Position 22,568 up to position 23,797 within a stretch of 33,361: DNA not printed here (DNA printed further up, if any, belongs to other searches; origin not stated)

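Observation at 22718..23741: Sigma-54-driven GcvH-like protein with duplicated C-x12-C-x5-C-x2-C modules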

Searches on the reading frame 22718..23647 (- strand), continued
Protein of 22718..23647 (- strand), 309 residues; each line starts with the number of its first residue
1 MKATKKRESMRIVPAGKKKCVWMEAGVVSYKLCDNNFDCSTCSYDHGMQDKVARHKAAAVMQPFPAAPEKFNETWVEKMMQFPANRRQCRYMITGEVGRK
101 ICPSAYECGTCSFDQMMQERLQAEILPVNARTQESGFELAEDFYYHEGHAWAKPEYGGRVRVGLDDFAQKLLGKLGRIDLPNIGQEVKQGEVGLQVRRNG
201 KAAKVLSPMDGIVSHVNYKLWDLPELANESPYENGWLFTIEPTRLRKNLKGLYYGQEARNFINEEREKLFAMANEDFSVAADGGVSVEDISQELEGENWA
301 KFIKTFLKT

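Call 72: search_protein_families(library=pfam, proteins=[L066:1120-3207:-, L066:3204-4958:-, L066:4955-5431:-, L066:5691-7775:+, L066:312-938:-], max_evalue=0.0001)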
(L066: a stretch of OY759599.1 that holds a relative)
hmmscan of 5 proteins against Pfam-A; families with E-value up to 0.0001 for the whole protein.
L066:1120-3207:- (695 aa): 15 families
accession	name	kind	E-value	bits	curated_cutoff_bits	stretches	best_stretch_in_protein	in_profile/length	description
PF07992.20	Pyr_redox_2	-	2e-28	100.1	26.1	1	309-599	1-291/291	Pyridine nucleotide-disulphide oxidoreductase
PF13510.11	Fer2_4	-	2e-21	76.3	22.8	1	1-76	3-81/82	2Fe-2S iron-sulfur cluster binding domain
PF14691.11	Fer4_20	-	2.7e-19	69.5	25.8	1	219-292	31-107/113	Dihydroprymidine dehydrogenase domain II, 4Fe-4S cluster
PF22117.2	Fer4_Nqo3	-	4e-10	40.2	27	1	140-202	7-66/67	NADH-quinone oxidoreductase subunit 3, ferredoxin-like domain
PF00070.33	Pyr_redox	-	9.2e-09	36.1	22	0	310-341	1-32/82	Pyridine nucleotide-disulphide oxidoreductase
PF13450.12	NAD_binding_8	-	2.2e-08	34.7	21.9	1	313-348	1-36/68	NAD(P)-binding Rossmann-like domain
PF13738.12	Pyr_redox_3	-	6.5e-07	29.3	30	0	435-474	163-201/305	Pyridine nucleotide-disulphide oxidoreductase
PF12838.12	Fer4_7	-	1.4e-06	29.1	27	1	143-201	1-52/52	4Fe-4S dicluster domain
PF13237.11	Fer4_10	-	2.2e-06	27.9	25.5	1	138-198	3-53/53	4Fe-4S dicluster domain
PF13187.11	Fer4_9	-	3.6e-06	27.3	27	1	143-201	1-51/52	4Fe-4S dicluster domain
PF14697.11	Fer4_21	-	5.6e-06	26.8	35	1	142-200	6-55/59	4Fe-4S dicluster domain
PF01266.30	DAO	-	1.7e-05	25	27.9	0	310-340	1-31/353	FAD dependent oxidoreductase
PF01946.23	Thi4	-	1.8e-05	24.5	26.2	1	310-350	19-61/235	Thi4 family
PF00037.32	Fer4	-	2.9e-05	24.1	21.1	1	182-203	3-24/24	4Fe-4S binding domain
PF00890.30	FAD_binding_2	-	9.2e-05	22.2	20.4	0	311-346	2-37/414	FAD binding domain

L066:3204-4958:- (584 aa): 9 families
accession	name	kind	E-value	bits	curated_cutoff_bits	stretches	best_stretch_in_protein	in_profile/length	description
PF01512.22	Complex1_51K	-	1.6e-46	158.4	31.2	1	148-318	2-149/150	Nuo51 FMN-binding domain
PF10589.14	NADH_4Fe-4S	-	8.8e-32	109.3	23.5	1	430-514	1-85/85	NADH-ubiquinone oxidoreductase-F iron-sulfur binding region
PF00037.32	Fer4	-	1.3e-10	41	21.1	1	533-554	3-24/24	4Fe-4S binding domain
PF13187.11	Fer4_9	-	4.3e-08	33.5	27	1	537-581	1-50/52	4Fe-4S dicluster domain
PF10531.15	SLBB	-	1.5e-07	31.6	27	1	342-391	2-53/55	SLBB domain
PF12838.12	Fer4_7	-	2e-07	31.8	27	1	537-582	1-52/52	4Fe-4S dicluster domain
PF12837.12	Fer4_6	-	5.2e-07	29.7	25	1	531-553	2-24/24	4Fe-4S binding domain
PF12797.12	Fer4_2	-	1.7e-05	24.9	24.5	0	533-550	5-22/22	4Fe-4S binding domain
PF13237.11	Fer4_10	-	4.4e-05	23.8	25.5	1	535-578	6-52/53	4Fe-4S dicluster domain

L066:4955-5431:- (158 aa): 1 family
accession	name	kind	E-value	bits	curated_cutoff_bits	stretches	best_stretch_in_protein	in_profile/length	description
PF01257.25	2Fe-2S_thioredx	-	1.2e-50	171.6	24.8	1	10-151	3-144/145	Thioredoxin-like [2Fe-2S] ferredoxin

L066:5691-7775:+ (694 aa): 9 families
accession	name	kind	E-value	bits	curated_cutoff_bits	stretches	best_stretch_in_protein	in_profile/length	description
PF02518.31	HATPase_c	-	1.6e-27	96.6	26.4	1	579-687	2-110/111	Histidine kinase-, DNA gyrase B-, and HSP90-like ATPase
PF13426.13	PAS_9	-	9.6e-21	74.4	27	2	161-262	2-102/103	PAS domain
PF00989.32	PAS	-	2.8e-18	66.4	22.6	1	150-261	1-113/113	PAS fold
PF13185.12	GAF_2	-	7.1e-17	62.3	28.6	1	292-433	2-136/136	GAF domain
PF01590.32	GAF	-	8.9e-14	52.6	22.4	1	293-432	1-133/133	GAF domain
PF08448.16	PAS_4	-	1.6e-13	51.2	23.1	1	18-120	3-108/110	PAS fold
PF00512.31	HisKA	-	2.9e-12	46.9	26.9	1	464-533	2-63/66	His Kinase A (phospho-acceptor) domain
PF13492.12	GAF_3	-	1.3e-10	42.2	27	1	295-434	3-129/129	GAF domain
PF13188.13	PAS_8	-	3.1e-10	40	21.8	1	150-193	1-44/65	PAS domain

L066:312-938:- (208 aa): 4 families
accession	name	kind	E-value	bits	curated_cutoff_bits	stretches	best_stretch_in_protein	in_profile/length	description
PF13183.11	Fer4_8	-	4.3e-10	40.4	27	1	29-89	3-68/68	4Fe-4S dicluster domain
PF13534.11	Fer4_17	-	7.3e-10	39.7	22.2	1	30-90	1-61/61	4Fe-4S dicluster domain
PF13187.11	Fer4_9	-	1.2e-07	32.1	27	1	30-88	1-50/52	4Fe-4S dicluster domain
PF13237.11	Fer4_10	-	5.2e-06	26.7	25.5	1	30-86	8-53/53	4Fe-4S dicluster domain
